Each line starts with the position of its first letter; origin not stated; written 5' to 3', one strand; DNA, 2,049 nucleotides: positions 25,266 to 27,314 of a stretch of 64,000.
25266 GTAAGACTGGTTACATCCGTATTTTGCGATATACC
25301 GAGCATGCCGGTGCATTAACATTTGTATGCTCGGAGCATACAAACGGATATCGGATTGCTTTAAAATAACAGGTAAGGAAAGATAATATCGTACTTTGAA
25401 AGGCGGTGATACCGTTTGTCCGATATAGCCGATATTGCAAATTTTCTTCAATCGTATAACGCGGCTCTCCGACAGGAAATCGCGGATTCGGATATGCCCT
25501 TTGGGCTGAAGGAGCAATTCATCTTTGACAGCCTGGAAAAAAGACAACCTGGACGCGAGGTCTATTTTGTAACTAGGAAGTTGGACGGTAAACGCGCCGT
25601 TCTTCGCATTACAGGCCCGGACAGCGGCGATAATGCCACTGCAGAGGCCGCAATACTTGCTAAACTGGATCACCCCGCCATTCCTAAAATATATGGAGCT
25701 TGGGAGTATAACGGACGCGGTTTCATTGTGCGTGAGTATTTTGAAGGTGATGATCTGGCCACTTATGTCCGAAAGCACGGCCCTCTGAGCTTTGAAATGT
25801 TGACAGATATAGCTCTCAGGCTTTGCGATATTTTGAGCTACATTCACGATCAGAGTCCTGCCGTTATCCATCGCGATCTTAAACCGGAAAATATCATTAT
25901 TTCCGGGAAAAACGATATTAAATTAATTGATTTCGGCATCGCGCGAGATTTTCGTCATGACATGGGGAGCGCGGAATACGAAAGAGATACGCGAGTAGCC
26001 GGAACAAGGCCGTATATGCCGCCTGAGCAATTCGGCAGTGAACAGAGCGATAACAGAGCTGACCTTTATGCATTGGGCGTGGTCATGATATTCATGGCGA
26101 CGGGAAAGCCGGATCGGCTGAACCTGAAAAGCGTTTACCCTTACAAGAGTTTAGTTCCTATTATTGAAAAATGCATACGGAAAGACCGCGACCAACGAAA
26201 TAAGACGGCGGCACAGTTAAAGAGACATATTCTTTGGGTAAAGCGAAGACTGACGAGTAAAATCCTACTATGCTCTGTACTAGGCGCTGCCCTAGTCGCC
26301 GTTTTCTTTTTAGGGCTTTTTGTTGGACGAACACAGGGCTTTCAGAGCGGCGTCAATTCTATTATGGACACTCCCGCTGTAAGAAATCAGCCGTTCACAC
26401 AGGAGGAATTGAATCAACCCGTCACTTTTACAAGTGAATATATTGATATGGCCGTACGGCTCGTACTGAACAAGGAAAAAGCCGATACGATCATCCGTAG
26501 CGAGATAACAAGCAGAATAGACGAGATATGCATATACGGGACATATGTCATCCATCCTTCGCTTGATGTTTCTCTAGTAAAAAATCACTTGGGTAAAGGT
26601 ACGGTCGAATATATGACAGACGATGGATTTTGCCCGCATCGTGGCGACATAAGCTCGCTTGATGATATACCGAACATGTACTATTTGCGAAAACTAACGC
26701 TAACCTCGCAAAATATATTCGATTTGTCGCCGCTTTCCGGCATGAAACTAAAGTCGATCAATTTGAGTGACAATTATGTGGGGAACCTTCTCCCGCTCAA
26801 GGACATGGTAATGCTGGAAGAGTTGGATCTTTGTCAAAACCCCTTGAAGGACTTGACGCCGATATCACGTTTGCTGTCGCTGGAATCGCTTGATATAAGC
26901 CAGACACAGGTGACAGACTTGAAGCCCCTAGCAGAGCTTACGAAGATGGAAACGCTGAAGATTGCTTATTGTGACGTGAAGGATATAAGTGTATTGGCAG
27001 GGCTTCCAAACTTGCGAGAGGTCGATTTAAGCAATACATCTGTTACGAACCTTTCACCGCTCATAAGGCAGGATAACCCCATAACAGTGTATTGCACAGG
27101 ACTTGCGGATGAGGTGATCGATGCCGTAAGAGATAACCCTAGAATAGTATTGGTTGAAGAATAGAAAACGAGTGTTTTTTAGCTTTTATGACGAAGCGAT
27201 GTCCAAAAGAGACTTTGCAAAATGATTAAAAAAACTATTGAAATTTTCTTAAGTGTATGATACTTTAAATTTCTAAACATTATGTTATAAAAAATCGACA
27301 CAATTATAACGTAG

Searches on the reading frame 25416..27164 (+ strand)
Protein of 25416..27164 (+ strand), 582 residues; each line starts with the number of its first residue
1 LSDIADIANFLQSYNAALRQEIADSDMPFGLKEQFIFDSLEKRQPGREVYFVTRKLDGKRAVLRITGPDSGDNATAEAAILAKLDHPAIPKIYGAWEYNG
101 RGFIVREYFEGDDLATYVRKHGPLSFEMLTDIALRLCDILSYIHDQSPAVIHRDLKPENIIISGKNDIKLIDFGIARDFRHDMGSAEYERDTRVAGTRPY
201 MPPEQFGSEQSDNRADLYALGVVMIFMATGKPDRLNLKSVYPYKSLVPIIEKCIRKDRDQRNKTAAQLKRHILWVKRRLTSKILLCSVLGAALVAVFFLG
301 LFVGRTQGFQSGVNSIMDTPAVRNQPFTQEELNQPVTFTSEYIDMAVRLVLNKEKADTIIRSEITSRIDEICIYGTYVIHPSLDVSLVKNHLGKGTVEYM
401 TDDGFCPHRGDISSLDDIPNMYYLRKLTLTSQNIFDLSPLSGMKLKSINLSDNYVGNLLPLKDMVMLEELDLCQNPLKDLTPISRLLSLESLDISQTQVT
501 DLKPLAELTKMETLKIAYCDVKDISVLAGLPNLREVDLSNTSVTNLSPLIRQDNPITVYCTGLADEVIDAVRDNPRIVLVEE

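Call 4: search_protein_families(library=pfam, proteins=[window:25416-27164:+], max_evalue=0.01)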
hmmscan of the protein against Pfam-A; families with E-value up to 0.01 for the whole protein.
window:25416-27164:+ (582 aa): 8 families
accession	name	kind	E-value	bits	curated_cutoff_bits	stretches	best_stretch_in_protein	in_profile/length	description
PF00069.31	Pkinase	-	2.1e-37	129.4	31.7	1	71-232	42-195/263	Protein kinase domain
PF07714.23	PK_Tyr_Ser-Thr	-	8.4e-25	88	23.1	1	72-231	46-202/258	Protein tyrosine and serine/threonine kinase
PF12799.13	LRR_4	-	9.2e-15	54.8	27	2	510-549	2-42/44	Leucine Rich repeats (2 copies)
PF01636.29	APH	-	1.4e-06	28.6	23.2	0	146-176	166-197/239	Phosphotransferase enzyme family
PF13855.12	LRR_8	-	2.6e-06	27.5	27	0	488-541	2-59/61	Leucine rich repeat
PF03109.22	ABC1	-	9.2e-06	25.4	22.9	1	78-182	121-220/244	ABC1 atypical kinase-like domain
PF23952.1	LRR_EndoS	-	0.00022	21.8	27.9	0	491-540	27-80/116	Endo-beta-N-acetylglucosaminidase EndoS LRR domain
PF23211.1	LRR_LRWD1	-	0.0095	16.1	28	0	440-571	23-151/190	Leucine-rich repeat and WD repeat-containing protein 1, LRR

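Call 5: search_protein_families(library=ncbifam, proteins=[window:25416-27164:+], max_evalue=0.001)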
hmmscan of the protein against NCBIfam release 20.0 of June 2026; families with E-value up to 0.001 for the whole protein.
window:25416-27164:+ (582 aa): 17 families
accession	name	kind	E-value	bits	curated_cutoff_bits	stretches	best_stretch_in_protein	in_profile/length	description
NF033483.0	PknB_PASTA_kin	equivalog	7e-39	134.3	450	1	76-232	56-206/563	Stk1 family PASTA domain-containing Ser/Thr kinase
NF038150.1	lanthi_synth_IV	equivalog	7.2e-25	87.5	650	1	66-235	231-397/851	class IV lanthionine synthetase LanL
NF047741.1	antiphage_MADS6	equivalog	8.4e-25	87.3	460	2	149-272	319-457/612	methylation-associated defense system protein kinase MAD6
TIGR03903.1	TOMM_kin_cyc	equivalog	1.7e-21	75.9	705.75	1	77-232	28-187/1267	TOMM system kinase/cyclase fusion protein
NF033189.1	internalin_A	exception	1.3e-20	73.3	1600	1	410-549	151-290/799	class 1 internalin InlA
NF052427.1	StpK7MSMEG_1200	equivalog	4.2e-19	68.5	900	1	77-231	57-206/601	serine/threonine protein kinase StpK7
NF033442.0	BREX_PglW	equivalog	4.6e-19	67.7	990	1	53-231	532-707/1391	BREX system serine/threonine kinase PglW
NF033188.1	internalin_H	exception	1.4e-18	66.8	1050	1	445-551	100-206/548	InlH/InlC2 family class 1 internalin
NF033190.2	inl_like_NEAT_1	exception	2e-15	56.1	1275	1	415-524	363-475/754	NEAT domain-containing leucine-rich repeat protein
NF038151.1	lanthi_synth_III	equivalog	1.5e-13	50.1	575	1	64-229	260-424/833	class III lanthionine synthetase LanKC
NF009651.0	PRK13184.1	equivalog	4.8e-12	44.7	839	1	77-229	52-226/932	serine/threonine-protein kinase PknD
NF043056.1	T4SS_LegK1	equivalog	3e-10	39.3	550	1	148-225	208-281/516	Dot/Icm T4SS effector kinase LegK1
NF053615.1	SerThrKinAfsKStmc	equivalog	8.4e-10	37.9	1300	1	112-232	97-211/809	protein serine/threonine kinase AfsK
NF058632.1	SerThrKinPrkT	equivalog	3.8e-08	32.7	280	1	102-250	95-227/322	serine/threonine protein kinase PrkT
NF011460.0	PRK14879.1-1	equivalog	2.2e-06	27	199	1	103-178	87-159/232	Kae1-associated kinase Bud32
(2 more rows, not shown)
